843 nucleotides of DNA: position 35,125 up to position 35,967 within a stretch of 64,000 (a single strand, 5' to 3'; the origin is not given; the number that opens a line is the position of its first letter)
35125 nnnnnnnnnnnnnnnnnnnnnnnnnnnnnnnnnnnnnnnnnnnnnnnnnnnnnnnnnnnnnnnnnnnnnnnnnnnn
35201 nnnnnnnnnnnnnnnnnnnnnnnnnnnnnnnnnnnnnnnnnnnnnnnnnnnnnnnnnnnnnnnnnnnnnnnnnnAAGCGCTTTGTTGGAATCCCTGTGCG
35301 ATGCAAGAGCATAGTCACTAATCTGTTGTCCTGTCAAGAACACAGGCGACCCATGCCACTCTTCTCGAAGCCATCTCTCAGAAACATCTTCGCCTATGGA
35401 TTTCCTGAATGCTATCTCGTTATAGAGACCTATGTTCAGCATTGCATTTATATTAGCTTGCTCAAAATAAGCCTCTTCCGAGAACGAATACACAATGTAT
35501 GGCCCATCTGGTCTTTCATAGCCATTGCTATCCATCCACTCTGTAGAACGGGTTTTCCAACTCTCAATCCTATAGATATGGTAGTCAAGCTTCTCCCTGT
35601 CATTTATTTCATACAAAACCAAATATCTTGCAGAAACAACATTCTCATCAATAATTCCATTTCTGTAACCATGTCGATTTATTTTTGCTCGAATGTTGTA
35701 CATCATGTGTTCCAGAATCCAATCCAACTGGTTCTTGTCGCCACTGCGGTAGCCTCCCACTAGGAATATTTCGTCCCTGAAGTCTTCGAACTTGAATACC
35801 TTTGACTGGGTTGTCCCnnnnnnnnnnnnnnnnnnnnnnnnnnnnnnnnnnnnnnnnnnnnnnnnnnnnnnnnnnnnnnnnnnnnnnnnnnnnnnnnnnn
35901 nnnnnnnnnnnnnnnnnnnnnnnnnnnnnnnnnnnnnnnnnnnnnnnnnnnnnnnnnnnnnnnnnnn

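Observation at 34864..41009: Candidate undescribed defence module: McrB-type GTPase, coupled Schlafen/AlbA_2-HATPase_c_4-wHTH protein, and a giant LlaJI/McrC-like nuclease, without methyltransferases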

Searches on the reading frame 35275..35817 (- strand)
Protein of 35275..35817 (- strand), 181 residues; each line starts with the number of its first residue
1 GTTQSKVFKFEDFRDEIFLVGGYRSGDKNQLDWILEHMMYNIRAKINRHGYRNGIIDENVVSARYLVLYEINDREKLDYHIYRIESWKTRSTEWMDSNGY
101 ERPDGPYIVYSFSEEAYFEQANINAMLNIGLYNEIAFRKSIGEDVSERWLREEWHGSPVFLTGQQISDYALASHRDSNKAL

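Call 63: search_protein_families(library=pfam, proteins=[window:35275-35817:-], max_evalue=10)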
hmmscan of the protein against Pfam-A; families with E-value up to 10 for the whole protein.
window:35275-35817:- (181 aa): 0 families

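Call 88: search_solved_structures(query=A5, max_evalue=10, show_alignments=2)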
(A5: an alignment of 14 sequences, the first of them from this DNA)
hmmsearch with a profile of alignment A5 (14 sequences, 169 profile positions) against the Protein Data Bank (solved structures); distinct sequences matched with E-value up to 10: 1.
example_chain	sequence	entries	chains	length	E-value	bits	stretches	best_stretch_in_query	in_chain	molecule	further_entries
3vco_A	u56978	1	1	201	0.2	14.7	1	4-26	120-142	Dihydrofolate reductase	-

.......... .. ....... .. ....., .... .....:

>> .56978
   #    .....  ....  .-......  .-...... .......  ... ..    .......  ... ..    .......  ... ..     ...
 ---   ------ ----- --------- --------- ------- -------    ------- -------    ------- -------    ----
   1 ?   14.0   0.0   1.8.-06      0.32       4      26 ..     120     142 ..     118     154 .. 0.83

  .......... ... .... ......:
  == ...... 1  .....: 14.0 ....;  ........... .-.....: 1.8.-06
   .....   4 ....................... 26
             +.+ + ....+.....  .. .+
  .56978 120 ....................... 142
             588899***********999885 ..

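Call 94: search_protein_representatives(protein=window:35275-35817:-)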
Query: 181 residues. Proteins with E-value up to 0.001 (for the whole library): 46; up to 1e-10: 14; up to 1e-30: 2. The best 46 are listed.
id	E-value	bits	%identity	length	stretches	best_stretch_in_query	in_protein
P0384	7.3e-83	293.0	72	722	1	1-180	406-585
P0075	6.1e-33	130.3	42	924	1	5-180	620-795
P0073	8.4e-29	116.8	49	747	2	4-125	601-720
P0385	9.9e-28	113.3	42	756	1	6-169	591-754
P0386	3.5e-27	111.5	43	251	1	7-168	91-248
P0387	8.2e-25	103.8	38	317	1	7-165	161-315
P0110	1.2e-24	103.3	39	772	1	5-166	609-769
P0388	2.3e-24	102.4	38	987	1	8-167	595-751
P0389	2.1e-23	99.2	81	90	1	7-64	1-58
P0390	7.1e-22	94.2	37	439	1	8-167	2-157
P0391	7.2e-20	87.7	43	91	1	77-167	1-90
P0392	1.0e-18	84.0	35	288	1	7-167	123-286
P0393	5.7e-13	65.2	37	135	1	39-167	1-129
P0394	1.4e-11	60.6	31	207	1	7-128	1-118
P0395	7.6e-10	55.0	38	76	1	95-168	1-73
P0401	5.7e-09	52.2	35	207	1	9-127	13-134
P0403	8.9e-09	51.6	37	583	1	10-127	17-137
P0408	7.2e-07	45.3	28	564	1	8-127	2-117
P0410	5.6e-06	42.4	34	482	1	7-127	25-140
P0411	8.7e-06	41.8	32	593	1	16-128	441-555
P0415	4.3e-05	39.6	34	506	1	4-116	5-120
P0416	5.7e-05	39.2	31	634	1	8-117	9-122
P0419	2.9e-04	36.9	33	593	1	8-127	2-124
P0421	3.2e-04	36.7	41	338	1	21-127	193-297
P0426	9.0e-04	35.2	36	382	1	4-126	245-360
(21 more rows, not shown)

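Call 95: search_protein_families(library=pfam, proteins=[P0403, P0408, P0410, P0415, P0416, P0419, P0411, P0421, P0401, P0426], max_evalue=0.01)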
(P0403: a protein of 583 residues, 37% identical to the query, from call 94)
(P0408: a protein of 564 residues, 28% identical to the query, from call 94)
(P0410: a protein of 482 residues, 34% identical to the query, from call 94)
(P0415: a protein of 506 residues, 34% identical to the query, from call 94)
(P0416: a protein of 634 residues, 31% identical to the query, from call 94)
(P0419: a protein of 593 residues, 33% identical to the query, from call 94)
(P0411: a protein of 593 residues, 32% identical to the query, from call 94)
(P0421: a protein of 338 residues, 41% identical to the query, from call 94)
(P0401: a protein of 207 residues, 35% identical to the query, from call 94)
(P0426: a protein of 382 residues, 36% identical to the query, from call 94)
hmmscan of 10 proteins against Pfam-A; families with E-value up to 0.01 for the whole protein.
P0403 (583 aa): 1 family
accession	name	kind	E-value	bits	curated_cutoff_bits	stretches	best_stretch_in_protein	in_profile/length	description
PF00145.23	DNA_methylase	-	3.9e-79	266.9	22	1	208-575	2-323/324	C-5 cytosine-specific DNA methylase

P0408 (564 aa): 1 family
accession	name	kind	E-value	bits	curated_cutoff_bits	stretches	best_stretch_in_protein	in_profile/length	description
PF00145.23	DNA_methylase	-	1.2e-67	229.1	22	1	271-559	32-322/324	C-5 cytosine-specific DNA methylase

P0410 (482 aa): 1 family
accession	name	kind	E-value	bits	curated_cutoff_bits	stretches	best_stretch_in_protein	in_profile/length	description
PF02086.21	MethyltransfD12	-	7.2e-56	190.2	22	1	191-450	1-243/253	D12 class N6 adenine-specific DNA methyltransferase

P0415 (506 aa): 1 family
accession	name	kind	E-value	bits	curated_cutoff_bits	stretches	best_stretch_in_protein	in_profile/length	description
PF00145.23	DNA_methylase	-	1.6e-94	317.4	22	1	173-499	1-324/324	C-5 cytosine-specific DNA methylase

P0416 (634 aa): 1 family
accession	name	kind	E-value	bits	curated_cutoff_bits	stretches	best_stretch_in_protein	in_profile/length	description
PF00145.23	DNA_methylase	-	1.5e-55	189.3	22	1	175-627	1-322/324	C-5 cytosine-specific DNA methylase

P0419 (593 aa): 1 family
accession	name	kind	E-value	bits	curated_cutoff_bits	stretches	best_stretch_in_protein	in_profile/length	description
PF00145.23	DNA_methylase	-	2e-84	284.3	22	1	169-586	1-322/324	C-5 cytosine-specific DNA methylase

P0411 (593 aa): 0 families

P0421 (338 aa): 0 families

P0401 (207 aa): 0 families

P0426 (382 aa): 0 families

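Call 100: find_encoding_contigs(protein=P0401, flank=5000, max_places=4)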
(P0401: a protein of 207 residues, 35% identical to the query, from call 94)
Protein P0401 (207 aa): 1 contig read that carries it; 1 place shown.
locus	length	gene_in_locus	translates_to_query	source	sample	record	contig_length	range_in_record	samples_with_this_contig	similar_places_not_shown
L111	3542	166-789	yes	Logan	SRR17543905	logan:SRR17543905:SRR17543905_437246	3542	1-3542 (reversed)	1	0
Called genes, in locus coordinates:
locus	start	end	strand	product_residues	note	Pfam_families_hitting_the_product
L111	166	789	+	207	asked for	-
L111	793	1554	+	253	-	PF13020:NOV_C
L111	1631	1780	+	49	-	-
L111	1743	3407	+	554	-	PF04326:SLFN_AlbA_2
